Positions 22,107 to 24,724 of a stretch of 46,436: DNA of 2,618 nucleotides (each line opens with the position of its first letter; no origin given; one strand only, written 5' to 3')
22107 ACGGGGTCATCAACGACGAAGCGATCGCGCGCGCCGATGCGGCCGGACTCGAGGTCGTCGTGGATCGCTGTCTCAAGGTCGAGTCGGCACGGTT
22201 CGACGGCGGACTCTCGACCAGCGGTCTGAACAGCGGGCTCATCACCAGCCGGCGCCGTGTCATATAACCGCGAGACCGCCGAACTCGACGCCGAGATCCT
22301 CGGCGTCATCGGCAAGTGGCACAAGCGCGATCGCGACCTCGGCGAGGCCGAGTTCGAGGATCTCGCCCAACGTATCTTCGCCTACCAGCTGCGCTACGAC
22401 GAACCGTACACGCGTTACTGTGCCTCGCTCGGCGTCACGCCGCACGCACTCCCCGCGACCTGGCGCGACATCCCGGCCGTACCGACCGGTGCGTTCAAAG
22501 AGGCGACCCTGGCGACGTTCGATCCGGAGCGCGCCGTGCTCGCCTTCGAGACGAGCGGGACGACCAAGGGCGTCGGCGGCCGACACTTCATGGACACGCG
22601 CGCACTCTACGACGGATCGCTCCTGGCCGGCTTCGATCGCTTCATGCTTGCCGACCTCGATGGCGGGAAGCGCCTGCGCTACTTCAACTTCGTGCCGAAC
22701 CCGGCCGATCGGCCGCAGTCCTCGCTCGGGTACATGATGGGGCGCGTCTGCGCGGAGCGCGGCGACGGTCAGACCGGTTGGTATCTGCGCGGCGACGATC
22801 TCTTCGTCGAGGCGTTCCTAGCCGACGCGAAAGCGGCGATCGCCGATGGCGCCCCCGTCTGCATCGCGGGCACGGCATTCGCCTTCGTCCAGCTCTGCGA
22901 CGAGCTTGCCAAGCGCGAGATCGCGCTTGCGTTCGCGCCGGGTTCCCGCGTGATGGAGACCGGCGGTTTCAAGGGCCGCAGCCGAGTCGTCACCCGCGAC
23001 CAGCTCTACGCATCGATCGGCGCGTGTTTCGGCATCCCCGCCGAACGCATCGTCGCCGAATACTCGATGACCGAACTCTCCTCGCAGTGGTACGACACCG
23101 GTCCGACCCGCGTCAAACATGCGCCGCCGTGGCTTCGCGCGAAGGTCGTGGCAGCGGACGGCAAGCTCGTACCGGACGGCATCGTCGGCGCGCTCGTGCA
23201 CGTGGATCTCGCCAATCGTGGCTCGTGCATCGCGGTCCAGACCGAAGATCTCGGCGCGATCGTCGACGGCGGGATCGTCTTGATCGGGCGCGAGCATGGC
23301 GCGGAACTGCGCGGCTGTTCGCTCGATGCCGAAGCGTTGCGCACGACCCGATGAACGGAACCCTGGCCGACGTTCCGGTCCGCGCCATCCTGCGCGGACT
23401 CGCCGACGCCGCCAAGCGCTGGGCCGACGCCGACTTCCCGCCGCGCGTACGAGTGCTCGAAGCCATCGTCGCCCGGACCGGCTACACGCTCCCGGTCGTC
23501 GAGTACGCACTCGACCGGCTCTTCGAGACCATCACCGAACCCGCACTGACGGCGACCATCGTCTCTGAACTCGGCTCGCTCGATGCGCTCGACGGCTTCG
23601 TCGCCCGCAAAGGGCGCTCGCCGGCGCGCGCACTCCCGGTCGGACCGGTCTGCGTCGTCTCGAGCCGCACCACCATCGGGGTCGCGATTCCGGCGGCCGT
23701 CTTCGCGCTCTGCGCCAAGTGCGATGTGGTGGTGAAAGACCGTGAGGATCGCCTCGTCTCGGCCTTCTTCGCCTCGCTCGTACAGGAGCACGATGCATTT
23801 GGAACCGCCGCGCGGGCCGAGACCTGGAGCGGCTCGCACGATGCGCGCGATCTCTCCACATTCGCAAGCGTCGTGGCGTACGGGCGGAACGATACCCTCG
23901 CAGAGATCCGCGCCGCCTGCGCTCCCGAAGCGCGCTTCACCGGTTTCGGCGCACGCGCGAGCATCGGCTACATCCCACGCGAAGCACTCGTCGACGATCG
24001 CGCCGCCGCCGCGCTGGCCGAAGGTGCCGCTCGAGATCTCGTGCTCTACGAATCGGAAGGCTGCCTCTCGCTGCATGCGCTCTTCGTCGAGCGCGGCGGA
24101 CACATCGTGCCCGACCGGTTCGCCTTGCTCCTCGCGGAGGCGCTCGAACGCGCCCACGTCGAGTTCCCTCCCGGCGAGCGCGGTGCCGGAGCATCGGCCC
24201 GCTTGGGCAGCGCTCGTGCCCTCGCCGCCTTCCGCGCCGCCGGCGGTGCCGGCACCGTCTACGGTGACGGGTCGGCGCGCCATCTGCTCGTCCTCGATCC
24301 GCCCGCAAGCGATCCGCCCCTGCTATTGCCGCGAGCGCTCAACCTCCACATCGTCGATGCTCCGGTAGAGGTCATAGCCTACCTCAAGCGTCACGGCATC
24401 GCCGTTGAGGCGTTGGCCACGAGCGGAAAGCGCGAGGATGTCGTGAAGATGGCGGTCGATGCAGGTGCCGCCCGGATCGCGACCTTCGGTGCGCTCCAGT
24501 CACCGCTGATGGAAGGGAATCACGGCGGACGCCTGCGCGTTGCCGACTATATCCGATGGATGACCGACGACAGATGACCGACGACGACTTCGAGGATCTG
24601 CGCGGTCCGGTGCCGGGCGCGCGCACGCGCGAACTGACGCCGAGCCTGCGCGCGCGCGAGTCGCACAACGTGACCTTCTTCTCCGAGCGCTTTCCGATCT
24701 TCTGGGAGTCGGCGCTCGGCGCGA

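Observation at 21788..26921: Five-gene translationally coupled LuxE/LuxC-type operon without luciferase: candidate carboxylate to aldehyde to amine module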

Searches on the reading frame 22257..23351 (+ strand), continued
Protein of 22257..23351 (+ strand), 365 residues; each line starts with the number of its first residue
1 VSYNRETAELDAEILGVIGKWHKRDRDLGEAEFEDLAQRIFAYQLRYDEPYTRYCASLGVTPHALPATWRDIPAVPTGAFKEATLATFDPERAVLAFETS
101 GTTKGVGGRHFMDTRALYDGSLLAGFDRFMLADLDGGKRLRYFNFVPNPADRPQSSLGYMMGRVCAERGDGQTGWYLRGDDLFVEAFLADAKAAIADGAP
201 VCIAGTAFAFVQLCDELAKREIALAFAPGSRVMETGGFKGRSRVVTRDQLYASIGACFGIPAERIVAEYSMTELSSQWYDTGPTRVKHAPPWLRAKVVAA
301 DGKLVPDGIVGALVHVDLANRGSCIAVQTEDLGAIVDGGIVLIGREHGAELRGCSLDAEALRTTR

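Call 90: search_protein_families(library=ncbifam, proteins=[L095:11018-12016:+, L096:10980-11996:+, L094:1624-2946:+, L094:5554-6321:+, L095:6959-8011:+, L095:8026-9492:+], max_evalue=0.00001)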
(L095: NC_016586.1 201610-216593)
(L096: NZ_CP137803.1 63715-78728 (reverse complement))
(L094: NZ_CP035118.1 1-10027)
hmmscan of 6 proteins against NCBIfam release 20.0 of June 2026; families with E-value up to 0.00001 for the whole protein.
L095:11018-12016:+ (332 aa): 5 families
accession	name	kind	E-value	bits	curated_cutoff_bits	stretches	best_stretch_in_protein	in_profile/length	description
TIGR01728.1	SsuA_fam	subfamily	3.1e-29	102.1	163.5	1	49-328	15-289/290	aliphatic sulfonate ABC transporter substrate-binding protein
TIGR02122.1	TRAP_TAXI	subfamily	7.6e-14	51.3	84.35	1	62-201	61-209/320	TAXI family TRAP transporter solute-binding subunit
TIGR01729.1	taurine_ABC_bnd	equivalog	1.1e-06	28.3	304.25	1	50-195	15-161/300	taurine ABC transporter substrate-binding protein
NF040735.1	SBP_SaoX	equivalog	6.8e-06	25.4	300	1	53-257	23-228/330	ABC transporter substrate-binding subunit SaoX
TIGR01098.1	3A0109s03R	subfamily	7.6e-06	25.6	112.05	0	74-190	75-202/253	phosphate/phosphite/phosphonate ABC transporter substrate-binding protein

L096:10980-11996:+ (338 aa): 6 families
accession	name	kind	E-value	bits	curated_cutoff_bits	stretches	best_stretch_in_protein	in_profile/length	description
TIGR01728.1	SsuA_fam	subfamily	8.5e-36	123.6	163.5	1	51-335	10-289/290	aliphatic sulfonate ABC transporter substrate-binding protein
TIGR02122.1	TRAP_TAXI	subfamily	4.1e-19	68.6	84.35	1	1-206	1-207/320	TAXI family TRAP transporter solute-binding subunit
NF040735.1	SBP_SaoX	equivalog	1.4e-11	44.1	300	1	57-335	20-292/330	ABC transporter substrate-binding subunit SaoX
TIGR01729.1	taurine_ABC_bnd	equivalog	2.8e-10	40.1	304.25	1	78-302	36-265/300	taurine ABC transporter substrate-binding protein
TIGR01098.1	3A0109s03R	subfamily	2.4e-08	33.8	112.05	1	6-245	5-251/253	phosphate/phosphite/phosphonate ABC transporter substrate-binding protein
NF008553.0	PRK11480.1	equivalog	1.6e-06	27.5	490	1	78-283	60-268/320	taurine ABC transporter substrate-binding protein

L094:1624-2946:+ (440 aa): 6 families
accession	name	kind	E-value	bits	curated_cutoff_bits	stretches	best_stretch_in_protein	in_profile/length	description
TIGR03173.1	pbuX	subfamily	5.3e-97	325.1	414.15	1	25-422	2-406/407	xanthine permease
TIGR00801.1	ncs2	superfamily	1.5e-68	231.6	291.8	1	20-419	6-413/415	NCS2 family nucleobase:cation symporter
NF007995.0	PRK10720.1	equivalog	1.1e-25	90.4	477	1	20-392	16-380/429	uracil permease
NF037981.1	NCS2_1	subfamily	1.5e-23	83.3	40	1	30-416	14-415/419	purine/pyrimidine permease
NF008502.0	PRK11412.1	equivalog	9.9e-19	67.8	370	1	23-419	12-424/433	uracil/xanthine transporter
TIGR03616.1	RutG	equivalog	1.6e-18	66.7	758.65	1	6-383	17-392/429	pyrimidine utilization transport protein G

L094:5554-6321:+ (255 aa): 226 families (the best 25 are shown)
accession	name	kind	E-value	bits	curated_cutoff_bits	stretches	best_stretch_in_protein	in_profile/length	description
NF006393.0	PRK08642.1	equivalog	2.1e-82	276.4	292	1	3-254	4-253/254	3-oxoacyl-ACP reductase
NF009466.0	PRK12826.1-2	subfamily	2e-58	197.8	222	1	4-254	2-246/248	3-oxoacyl-ACP reductase FabG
NF004198.0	PRK05653.1-3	equivalog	7.5e-56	189.3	296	1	2-254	4-248/248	3-oxoacyl-ACP reductase FabG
NF005559.1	PRK07231.1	subfamily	9.9e-56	189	215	1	3-253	2-248/249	glucose 1-dehydrogenase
TIGR01830.1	3oxo_ACP_reduc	equivalog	1.4e-52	178.8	297.75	1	8-253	1-239/239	3-oxoacyl-[acyl-carrier-protein] reductase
NF004778.0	PRK06124.1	equivalog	4.4e-51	173.7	303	1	3-255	9-255/256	SDR family oxidoreductase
NF009093.0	PRK12429.1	subfamily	1.5e-50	171.9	258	1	2-254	2-258/259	3-hydroxybutyrate dehydrogenase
NF005681.0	PRK07478.1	subfamily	3.5e-50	170.8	267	1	2-253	3-250/254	SDR family oxidoreductase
NF005853.0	PRK07774.1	equivalog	1.5e-49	168.6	303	1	3-254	4-248/250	SDR family oxidoreductase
NF009464.0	PRK12824.1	subfamily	1.6e-49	168.8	269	1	5-255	2-245/245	3-oxoacyl-ACP reductase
NF005446.0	PRK07035.1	equivalog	1.9e-49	168.2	373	1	3-253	9-254/255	SDR family oxidoreductase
NF004791.0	PRK06138.1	equivalog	2e-49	168.1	312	1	1-253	1-250/252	SDR family oxidoreductase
NF047923.1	pyridox_DH_SDR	equivalog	6.9e-49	166.6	325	1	4-253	2-241/243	pyridoxal 4-dehydrogenase, SDR-type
NF004197.0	PRK05653.1-1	equivalog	4.5e-48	164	332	1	2-254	4-248/249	3-oxoacyl-ACP reductase FabG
NF009468.0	PRK12826.1-4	equivalog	4.8e-48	164.1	318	1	3-253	5-248/256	SDR family oxidoreductase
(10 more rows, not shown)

L095:6959-8011:+ (350 aa): 1 family
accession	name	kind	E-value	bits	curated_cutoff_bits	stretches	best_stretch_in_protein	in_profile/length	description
NF052244.1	LCFA_lig_LuxE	equivalog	2.3e-18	66.3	550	1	17-343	35-364/367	long-chain-fatty-acid--protein ligase LuxE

L095:8026-9492:+ (488 aa): 1 family
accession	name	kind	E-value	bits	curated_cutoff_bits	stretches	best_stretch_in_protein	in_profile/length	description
NF052251.1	LCFA_red_LuxC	equivalog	2.8e-25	88.8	750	1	38-476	32-451/478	long-chain-fatty-acyl-CoA reductase LuxC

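Call 104: search_protein_families(library=pfam, proteins=[L097:5080-5616:+, L097:5652-6974:+, L097:9579-10346:+, L097:3620-4549:+, L097:11697-12512:+], max_evalue=0.01)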
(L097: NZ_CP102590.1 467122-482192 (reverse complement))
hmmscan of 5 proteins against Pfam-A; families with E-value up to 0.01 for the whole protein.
L097:5080-5616:+ (178 aa): 2 families
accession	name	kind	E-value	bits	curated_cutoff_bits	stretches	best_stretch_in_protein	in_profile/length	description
PF09512.15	ThiW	-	5.1e-56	189.4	30.3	1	16-164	1-149/150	Thiamine-precursor transporter protein (ThiW)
PF12822.12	ECF_trnsprt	-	3.5e-08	34.1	30.7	1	14-164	1-153/169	ECF transporter, substrate-specific component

L097:5652-6974:+ (440 aa): 2 families
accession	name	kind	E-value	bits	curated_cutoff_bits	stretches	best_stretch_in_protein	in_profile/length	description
PF00860.26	Xan_ur_permease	-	5.4e-76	256.3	27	1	25-395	2-384/389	Permease family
PF16983.11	MFS_MOT1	-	0.0038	18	30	1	292-363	40-111/111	Molybdate transporter of MFS superfamily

L097:9579-10346:+ (255 aa): 4 families
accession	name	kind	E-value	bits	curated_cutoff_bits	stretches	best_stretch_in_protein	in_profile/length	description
PF13561.12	adh_short_C2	-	8.6e-60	202.7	27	1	12-252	1-235/236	Enoyl-(Acyl carrier protein) reductase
PF00106.31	adh_short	-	3.6e-48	164.1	26.6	1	6-205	1-192/195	short chain dehydrogenase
PF08659.16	KR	-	1.1e-08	35.7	22.6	1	8-93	3-91/180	KR domain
PF23441.1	SDR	-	1e-05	25.5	27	1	7-253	9-256/258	SDR-like rossmann domain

L097:3620-4549:+ (309 aa): 1 family
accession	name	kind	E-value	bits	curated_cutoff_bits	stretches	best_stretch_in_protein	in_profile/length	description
PF01263.26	Aldose_epim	-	3.6e-32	112.4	27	1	18-277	2-282/299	Aldose 1-epimerase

L097:11697-12512:+ (271 aa): 2 families
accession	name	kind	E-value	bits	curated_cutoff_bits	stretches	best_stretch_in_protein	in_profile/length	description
PF02602.20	HEM4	-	6.2e-42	143.7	27.5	1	20-259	2-230/231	Uroporphyrinogen-III synthase HemD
PF13380.12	CoA_binding_2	-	0.0032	18.3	22.8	0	178-215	67-104/116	CoA binding domain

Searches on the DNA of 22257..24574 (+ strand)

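Call 93: search_rna_families(sources=[L085, L086, L087, L088, L089, L090, L091, L092], threshold=gathering)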
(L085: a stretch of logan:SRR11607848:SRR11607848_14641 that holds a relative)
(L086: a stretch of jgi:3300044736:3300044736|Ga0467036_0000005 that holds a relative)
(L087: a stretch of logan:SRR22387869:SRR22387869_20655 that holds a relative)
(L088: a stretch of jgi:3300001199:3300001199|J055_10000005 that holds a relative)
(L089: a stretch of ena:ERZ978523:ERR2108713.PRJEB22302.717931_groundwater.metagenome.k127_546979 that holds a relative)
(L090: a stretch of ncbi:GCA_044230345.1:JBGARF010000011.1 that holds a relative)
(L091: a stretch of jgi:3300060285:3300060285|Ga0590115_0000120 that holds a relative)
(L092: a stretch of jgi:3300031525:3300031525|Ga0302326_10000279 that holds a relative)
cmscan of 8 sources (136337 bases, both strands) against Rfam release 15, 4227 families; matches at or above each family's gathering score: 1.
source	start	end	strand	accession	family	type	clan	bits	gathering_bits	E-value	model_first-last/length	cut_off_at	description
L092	16737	16809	-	RF00005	tRNA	Gene; tRNA;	CL00001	56.3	29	4e-09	1-71/71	no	tRNA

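Call 102: search_rna_families(source=L096, start=6300, end=7100, threshold=evalue, max_evalue=1, show_alignments=1)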
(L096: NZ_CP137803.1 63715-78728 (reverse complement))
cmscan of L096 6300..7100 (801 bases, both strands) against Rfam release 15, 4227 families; matches with E-value up to 1: 1.
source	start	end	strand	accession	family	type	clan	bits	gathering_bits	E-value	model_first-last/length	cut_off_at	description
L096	6770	6878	+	RF00059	TPP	Cis-reg; riboswitch;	-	49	54.3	1.8e-08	1-105/105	no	TPP riboswitch aptamer (THI element)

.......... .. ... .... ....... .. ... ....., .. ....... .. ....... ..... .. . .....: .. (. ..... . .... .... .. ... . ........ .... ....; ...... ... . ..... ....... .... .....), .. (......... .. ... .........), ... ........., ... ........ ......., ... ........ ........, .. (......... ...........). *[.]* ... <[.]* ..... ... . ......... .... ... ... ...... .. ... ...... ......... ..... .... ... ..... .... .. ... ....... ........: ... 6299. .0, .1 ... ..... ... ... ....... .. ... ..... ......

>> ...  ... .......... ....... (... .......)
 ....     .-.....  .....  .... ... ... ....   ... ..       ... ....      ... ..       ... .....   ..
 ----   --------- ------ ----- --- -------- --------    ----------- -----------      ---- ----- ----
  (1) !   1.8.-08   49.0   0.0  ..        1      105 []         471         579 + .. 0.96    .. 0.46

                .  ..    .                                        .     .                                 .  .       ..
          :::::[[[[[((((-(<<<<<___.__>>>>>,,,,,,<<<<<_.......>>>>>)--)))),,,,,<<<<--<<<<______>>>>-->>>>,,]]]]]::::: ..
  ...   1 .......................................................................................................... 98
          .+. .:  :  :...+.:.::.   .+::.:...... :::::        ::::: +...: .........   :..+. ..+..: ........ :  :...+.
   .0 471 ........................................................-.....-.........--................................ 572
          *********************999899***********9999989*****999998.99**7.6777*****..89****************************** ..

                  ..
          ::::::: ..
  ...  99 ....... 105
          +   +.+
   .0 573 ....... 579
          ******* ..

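Call 113: search_rna_families(source=L092, start=5850, end=7000, threshold=evalue, max_evalue=1)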
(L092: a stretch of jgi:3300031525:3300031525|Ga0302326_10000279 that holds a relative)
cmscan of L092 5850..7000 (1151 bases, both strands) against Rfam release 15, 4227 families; matches with E-value up to 1: 1.
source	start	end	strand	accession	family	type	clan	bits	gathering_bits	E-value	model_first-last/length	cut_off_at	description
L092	6278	6384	-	RF03868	mir-H2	Gene; miRNA;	-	22.6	92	0.58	1-77/77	no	mir-H2 microRNA precursor family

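Call 114: search_rna_families(source=L090, start=4850, end=5450, threshold=evalue, max_evalue=1)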
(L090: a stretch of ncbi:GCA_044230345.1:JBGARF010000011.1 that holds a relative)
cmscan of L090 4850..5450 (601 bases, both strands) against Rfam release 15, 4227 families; matches with E-value up to 1: 0.
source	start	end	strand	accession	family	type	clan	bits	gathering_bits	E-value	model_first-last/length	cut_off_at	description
